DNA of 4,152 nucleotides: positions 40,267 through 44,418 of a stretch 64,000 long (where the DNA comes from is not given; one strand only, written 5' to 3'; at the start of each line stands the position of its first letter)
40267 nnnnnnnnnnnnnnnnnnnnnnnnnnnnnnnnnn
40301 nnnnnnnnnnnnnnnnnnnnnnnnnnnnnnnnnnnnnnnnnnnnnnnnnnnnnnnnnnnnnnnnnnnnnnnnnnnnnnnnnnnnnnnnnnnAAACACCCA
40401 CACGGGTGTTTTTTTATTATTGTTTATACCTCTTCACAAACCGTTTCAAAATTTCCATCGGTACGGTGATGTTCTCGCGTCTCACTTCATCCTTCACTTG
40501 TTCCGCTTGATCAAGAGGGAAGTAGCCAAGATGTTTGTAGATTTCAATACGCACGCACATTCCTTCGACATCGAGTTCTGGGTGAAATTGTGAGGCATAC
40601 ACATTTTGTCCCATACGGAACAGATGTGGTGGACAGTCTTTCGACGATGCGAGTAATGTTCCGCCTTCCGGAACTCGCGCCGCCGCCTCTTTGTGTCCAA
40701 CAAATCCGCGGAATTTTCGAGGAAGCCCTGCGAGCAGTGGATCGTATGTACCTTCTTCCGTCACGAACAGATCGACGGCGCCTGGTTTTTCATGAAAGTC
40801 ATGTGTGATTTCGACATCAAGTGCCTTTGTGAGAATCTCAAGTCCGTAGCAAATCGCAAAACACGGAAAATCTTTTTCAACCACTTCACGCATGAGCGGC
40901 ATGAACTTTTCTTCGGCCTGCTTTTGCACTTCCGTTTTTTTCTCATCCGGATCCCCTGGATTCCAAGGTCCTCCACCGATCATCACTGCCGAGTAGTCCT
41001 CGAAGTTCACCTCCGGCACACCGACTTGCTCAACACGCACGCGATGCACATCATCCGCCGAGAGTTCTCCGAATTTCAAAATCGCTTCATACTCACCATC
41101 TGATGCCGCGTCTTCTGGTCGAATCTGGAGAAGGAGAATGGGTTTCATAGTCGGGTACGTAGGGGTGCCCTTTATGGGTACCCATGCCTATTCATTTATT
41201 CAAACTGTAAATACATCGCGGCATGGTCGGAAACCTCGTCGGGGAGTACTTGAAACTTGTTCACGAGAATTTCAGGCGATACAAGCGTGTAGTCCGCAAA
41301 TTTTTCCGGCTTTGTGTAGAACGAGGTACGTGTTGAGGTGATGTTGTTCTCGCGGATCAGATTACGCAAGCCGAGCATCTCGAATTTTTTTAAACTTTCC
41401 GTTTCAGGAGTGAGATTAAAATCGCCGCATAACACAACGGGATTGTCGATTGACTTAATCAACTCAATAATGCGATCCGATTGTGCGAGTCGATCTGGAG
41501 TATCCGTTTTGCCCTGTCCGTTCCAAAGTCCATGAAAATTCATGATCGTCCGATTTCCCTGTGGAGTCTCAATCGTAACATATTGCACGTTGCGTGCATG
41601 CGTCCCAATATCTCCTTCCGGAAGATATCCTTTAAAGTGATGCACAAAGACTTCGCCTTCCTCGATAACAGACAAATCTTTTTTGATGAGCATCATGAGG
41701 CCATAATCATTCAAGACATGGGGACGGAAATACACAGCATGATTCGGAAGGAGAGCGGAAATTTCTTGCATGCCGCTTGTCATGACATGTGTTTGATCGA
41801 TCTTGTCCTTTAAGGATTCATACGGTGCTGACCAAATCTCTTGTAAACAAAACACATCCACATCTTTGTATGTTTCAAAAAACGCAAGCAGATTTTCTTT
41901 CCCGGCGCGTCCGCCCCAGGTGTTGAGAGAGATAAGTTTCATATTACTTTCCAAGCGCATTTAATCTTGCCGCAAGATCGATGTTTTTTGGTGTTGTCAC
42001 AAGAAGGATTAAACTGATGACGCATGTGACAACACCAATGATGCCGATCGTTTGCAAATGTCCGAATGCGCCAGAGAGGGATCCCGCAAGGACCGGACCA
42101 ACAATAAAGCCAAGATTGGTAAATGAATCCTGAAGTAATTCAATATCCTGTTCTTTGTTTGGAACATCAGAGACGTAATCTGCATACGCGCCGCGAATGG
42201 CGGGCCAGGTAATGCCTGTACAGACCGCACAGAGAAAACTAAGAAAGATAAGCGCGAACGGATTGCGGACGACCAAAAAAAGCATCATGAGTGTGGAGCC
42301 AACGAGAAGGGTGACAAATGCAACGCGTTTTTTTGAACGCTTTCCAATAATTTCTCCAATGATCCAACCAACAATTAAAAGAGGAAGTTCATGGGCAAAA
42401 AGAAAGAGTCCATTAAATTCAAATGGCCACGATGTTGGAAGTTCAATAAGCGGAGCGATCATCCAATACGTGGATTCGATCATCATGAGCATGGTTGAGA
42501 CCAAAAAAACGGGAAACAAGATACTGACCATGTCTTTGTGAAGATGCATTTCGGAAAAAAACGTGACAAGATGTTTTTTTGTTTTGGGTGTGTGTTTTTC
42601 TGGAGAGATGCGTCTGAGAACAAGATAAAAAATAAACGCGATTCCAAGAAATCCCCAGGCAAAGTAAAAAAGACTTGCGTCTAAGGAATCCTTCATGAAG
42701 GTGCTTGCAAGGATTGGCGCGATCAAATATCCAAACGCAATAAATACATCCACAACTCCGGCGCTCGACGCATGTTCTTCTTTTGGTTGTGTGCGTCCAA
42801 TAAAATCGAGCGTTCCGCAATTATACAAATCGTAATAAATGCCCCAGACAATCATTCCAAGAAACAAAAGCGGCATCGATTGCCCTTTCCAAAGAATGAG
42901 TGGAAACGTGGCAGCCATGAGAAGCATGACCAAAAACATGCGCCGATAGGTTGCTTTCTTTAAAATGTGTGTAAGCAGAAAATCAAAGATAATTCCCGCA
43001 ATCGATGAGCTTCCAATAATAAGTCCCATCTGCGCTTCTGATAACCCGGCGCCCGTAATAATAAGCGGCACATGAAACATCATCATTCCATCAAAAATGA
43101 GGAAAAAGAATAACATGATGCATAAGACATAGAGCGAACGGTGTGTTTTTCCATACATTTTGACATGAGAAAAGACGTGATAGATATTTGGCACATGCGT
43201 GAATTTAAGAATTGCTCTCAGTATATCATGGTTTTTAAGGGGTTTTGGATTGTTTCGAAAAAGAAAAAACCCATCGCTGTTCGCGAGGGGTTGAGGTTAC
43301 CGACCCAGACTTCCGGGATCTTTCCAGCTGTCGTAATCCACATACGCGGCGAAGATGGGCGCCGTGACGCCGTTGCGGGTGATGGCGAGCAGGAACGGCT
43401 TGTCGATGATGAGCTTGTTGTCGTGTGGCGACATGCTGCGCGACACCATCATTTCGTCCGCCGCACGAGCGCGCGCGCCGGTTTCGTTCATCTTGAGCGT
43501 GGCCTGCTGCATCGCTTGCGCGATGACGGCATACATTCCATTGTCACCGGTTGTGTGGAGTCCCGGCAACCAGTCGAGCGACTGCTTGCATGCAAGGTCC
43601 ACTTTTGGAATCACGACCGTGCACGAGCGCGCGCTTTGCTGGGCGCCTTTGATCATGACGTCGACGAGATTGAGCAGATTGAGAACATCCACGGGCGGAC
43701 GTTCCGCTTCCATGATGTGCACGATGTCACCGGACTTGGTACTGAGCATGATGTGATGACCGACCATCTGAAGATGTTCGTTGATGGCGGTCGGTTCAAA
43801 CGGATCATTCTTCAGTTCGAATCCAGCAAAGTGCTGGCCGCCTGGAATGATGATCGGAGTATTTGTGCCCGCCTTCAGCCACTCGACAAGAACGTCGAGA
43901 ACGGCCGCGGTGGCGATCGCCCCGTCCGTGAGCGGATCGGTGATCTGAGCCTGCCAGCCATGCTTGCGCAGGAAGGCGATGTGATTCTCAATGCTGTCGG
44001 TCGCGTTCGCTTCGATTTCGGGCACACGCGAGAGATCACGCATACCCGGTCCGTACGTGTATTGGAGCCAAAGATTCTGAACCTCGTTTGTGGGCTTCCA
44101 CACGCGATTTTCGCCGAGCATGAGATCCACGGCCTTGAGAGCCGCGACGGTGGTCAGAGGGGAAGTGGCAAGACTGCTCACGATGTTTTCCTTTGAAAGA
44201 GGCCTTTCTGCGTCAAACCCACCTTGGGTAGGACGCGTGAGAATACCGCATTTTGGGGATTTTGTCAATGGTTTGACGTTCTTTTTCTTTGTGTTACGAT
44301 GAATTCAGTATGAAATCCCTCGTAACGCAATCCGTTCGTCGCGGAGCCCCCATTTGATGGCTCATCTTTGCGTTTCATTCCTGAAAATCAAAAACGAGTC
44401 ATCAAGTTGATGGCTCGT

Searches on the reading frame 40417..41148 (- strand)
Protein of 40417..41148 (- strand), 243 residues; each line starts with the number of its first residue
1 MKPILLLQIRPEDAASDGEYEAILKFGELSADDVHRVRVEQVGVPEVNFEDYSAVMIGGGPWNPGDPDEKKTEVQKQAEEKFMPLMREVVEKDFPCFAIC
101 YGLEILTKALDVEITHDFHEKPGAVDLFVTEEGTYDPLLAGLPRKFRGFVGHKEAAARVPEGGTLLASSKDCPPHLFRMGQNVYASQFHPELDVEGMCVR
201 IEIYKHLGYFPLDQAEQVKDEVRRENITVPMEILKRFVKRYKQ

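Call 67: search_protein_families(library=pfam, proteins=[window:40417-41148:-], max_evalue=0.00001)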
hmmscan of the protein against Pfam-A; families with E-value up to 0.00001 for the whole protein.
window:40417-41148:- (243 aa): 2 families
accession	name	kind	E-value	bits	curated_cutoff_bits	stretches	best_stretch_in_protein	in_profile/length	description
PF00117.34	GATase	-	3.5e-14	53.3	22.8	1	48-192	39-173/190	Glutamine amidotransferase class-I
PF07722.19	Peptidase_C26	-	3.4e-06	27.4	20.5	0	66-127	78-139/219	Peptidase C26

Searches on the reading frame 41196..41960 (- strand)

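Call 67: search_protein_families(library=pfam, proteins=[window:41196-41960:-], max_evalue=0.00001)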
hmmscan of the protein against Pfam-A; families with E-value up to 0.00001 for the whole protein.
window:41196-41960:- (254 aa): 1 family
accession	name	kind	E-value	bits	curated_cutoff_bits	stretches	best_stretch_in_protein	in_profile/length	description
PF03372.29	Exo_endo_phos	-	2.3e-21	77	24.5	1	11-246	2-225/225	Endonuclease/Exonuclease/phosphatase family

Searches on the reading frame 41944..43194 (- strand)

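Call 68: search_protein_families(library=pfam, proteins=[window:41944-43194:-], max_evalue=0.00001)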
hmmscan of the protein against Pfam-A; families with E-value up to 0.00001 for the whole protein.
window:41944-43194:- (416 aa): 1 family
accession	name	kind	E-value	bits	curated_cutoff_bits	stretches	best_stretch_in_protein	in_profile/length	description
PF07690.21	MFS_1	-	1.7e-32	113.1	33.4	2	24-341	1-323/347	Major Facilitator Superfamily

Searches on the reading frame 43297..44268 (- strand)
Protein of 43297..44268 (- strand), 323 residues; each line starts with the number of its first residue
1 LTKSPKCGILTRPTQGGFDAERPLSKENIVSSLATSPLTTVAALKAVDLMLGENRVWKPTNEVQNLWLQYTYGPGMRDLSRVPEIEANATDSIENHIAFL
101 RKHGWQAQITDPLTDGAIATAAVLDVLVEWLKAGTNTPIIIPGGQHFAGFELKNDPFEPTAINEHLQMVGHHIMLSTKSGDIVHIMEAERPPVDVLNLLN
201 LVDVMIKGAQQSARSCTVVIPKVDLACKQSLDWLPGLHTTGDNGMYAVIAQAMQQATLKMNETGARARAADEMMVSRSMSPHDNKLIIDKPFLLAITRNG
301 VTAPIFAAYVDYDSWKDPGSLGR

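Call 68: search_protein_families(library=pfam, proteins=[window:43297-44268:-], max_evalue=0.00001)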
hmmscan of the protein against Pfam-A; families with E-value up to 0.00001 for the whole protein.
window:43297-44268:- (323 aa): 1 family
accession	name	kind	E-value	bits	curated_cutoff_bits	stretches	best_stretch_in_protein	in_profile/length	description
PF00079.25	Serpin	-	1.2e-07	31.8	27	1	247-308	304-365/370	Serpin (serine protease inhibitor)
